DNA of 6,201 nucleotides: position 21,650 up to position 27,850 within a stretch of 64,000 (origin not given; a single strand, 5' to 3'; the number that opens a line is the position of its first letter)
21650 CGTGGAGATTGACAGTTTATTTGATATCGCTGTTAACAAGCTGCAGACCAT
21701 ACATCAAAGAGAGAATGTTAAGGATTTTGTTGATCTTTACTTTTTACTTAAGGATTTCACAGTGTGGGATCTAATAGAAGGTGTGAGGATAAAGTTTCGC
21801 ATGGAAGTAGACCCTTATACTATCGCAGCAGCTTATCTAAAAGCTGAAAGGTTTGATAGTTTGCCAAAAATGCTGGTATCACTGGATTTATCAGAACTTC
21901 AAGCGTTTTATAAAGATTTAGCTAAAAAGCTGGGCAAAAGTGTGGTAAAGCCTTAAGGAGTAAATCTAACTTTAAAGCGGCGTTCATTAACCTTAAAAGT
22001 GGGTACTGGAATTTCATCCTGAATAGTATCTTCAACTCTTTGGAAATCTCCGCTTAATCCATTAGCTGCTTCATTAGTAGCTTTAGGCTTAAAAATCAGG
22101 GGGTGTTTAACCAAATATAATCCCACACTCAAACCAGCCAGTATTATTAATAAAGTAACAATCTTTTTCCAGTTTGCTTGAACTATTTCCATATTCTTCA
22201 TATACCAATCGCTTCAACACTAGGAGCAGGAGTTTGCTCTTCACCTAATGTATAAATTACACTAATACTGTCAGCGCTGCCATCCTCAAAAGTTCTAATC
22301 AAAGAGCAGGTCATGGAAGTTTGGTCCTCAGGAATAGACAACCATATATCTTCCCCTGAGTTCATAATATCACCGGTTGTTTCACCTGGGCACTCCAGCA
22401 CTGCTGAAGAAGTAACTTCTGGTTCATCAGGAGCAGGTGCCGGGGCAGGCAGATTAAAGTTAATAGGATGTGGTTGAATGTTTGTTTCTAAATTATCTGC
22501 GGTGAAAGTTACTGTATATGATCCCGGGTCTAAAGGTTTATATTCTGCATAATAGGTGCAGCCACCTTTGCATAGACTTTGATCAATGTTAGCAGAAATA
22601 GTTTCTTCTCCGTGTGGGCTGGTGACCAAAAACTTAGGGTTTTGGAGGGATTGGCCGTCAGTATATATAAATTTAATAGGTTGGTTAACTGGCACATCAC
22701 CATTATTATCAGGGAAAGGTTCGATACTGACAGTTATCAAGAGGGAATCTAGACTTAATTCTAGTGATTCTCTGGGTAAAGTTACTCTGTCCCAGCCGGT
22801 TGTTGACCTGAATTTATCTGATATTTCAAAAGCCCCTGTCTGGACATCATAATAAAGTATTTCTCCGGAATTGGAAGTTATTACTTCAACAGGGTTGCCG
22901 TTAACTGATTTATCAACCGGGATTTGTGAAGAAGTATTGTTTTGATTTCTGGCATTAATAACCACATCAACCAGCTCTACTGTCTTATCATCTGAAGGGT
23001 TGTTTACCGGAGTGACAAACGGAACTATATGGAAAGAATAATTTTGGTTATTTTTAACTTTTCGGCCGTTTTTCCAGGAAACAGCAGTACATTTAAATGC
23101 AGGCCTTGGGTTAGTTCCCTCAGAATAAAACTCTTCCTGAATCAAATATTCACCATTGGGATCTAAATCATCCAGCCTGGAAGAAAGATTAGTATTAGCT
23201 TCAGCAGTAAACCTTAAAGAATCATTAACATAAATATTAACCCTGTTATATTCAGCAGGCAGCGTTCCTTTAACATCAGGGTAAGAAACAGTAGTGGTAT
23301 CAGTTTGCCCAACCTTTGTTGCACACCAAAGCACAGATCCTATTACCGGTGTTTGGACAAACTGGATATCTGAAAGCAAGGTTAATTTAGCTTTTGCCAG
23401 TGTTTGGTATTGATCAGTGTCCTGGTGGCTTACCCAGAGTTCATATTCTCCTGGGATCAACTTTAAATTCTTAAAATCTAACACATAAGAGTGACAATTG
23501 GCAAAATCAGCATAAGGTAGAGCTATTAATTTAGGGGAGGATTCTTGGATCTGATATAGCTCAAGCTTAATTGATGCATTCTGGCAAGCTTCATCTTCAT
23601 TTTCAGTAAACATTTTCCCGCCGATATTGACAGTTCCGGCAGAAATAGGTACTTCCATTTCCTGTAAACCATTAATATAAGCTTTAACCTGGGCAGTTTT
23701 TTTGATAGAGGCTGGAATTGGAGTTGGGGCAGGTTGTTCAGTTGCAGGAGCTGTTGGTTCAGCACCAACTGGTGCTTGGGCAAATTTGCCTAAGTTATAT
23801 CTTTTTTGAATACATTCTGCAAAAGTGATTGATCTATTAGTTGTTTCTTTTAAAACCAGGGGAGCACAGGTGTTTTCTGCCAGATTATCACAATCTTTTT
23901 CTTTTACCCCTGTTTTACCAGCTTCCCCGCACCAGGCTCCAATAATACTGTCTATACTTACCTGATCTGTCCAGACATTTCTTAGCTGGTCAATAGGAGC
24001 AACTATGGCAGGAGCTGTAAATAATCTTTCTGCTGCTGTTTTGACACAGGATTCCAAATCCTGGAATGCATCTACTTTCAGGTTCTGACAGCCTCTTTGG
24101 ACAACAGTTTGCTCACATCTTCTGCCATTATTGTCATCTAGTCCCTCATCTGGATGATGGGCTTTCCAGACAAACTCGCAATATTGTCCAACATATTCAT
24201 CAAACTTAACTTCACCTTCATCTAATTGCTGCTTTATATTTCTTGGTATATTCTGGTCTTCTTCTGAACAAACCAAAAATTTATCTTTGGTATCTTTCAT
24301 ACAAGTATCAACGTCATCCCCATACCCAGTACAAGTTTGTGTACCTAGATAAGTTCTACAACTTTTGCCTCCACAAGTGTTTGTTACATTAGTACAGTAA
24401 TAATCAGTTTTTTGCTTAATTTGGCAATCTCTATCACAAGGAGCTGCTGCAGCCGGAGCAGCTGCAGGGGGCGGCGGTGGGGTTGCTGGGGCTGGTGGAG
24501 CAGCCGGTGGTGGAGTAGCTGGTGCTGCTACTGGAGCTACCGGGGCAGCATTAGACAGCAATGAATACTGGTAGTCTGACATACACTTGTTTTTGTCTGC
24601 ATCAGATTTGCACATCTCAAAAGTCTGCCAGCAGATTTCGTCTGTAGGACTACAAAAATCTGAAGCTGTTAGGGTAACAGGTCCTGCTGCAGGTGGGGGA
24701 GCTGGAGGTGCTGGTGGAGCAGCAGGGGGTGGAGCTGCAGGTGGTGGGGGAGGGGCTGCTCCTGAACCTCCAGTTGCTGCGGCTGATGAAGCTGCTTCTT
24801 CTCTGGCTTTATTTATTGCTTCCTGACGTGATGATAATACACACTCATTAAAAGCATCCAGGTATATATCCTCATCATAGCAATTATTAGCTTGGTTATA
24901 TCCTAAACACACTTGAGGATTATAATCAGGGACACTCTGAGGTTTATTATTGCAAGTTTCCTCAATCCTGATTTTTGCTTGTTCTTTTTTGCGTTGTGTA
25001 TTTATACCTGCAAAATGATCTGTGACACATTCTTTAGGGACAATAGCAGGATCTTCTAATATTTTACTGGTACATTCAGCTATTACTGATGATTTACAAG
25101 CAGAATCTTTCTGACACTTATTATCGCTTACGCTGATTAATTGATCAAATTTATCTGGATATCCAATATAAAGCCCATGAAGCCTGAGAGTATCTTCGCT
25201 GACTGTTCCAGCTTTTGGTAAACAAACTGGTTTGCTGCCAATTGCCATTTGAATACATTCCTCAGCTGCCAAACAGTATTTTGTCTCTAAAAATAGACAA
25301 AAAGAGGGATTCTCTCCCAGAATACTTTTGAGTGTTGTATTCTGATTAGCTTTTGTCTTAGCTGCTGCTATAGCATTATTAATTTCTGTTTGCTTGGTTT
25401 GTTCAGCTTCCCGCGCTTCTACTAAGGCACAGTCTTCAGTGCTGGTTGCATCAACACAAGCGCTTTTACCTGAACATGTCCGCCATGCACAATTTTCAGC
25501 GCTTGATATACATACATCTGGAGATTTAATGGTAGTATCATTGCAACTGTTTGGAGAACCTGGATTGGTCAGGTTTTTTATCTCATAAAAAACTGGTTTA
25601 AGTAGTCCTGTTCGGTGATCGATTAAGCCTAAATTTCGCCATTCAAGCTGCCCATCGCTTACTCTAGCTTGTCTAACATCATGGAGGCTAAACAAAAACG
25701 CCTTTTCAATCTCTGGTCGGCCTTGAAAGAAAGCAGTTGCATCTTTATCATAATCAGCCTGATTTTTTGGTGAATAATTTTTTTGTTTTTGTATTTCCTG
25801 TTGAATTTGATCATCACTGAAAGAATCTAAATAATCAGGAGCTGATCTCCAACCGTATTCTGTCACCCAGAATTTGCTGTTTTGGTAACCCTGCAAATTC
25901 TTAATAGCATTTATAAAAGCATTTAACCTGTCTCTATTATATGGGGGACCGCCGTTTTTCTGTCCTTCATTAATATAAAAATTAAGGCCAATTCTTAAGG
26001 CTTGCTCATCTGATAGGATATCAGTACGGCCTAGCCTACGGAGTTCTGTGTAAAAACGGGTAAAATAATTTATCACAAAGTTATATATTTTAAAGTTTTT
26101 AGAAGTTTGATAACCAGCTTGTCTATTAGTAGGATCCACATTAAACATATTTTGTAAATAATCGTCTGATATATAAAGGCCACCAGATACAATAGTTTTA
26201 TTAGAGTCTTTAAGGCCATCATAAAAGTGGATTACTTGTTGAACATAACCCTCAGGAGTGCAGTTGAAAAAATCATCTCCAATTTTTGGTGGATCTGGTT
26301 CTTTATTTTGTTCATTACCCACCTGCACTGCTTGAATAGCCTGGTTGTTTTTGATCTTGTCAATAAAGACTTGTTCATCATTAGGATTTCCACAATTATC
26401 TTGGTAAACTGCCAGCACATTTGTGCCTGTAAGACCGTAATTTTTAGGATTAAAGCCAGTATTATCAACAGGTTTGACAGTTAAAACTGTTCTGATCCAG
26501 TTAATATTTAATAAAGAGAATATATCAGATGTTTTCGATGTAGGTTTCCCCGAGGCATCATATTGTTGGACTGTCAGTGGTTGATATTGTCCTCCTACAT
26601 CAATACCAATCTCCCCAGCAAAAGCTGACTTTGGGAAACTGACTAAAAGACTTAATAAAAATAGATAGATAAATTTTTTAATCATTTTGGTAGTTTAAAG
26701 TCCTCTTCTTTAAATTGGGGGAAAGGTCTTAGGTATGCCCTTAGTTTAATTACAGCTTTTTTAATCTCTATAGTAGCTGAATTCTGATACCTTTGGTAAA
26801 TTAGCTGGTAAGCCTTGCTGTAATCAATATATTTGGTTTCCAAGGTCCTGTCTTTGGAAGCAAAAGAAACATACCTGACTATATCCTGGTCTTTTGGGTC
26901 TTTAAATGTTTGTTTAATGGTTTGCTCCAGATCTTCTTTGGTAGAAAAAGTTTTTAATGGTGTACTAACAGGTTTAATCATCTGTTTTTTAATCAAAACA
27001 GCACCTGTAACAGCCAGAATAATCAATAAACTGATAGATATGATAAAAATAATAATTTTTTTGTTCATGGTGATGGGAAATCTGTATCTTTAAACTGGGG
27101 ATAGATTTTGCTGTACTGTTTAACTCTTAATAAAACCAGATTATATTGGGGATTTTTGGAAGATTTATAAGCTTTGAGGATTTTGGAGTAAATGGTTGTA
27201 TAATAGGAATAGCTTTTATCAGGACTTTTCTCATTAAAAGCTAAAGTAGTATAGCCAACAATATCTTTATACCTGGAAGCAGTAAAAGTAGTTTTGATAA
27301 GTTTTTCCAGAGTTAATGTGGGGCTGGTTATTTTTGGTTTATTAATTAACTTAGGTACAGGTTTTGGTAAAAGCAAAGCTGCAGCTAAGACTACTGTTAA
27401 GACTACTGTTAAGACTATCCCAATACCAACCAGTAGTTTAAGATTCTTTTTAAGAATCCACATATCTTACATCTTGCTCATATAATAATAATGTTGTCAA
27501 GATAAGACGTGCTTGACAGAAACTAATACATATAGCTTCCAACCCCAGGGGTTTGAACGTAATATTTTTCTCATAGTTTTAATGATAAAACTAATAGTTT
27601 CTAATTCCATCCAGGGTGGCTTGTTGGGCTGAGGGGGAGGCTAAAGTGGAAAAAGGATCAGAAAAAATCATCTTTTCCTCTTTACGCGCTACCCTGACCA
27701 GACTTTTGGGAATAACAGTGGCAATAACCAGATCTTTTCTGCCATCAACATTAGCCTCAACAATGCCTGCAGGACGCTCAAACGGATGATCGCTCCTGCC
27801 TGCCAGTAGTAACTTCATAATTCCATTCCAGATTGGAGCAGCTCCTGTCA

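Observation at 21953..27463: Four-gene operon with three consecutive ATGA overlaps centred on a 1495-aa Cys-rich glycosidase-like secreted giant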

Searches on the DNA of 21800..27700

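Call 98: search_rna_families(source=window, start=21800, end=27700, threshold=evalue, max_evalue=0.1)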
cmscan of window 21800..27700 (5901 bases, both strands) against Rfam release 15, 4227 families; matches with E-value up to 0.1: 1.
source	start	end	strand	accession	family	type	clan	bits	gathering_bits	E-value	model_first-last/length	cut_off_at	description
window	23409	23480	+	RF02171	RFPL3-AS1_1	Gene; lncRNA;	-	22.5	70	0.028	1-88/88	no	RFPL3 antisense RNA 1 conserved region 1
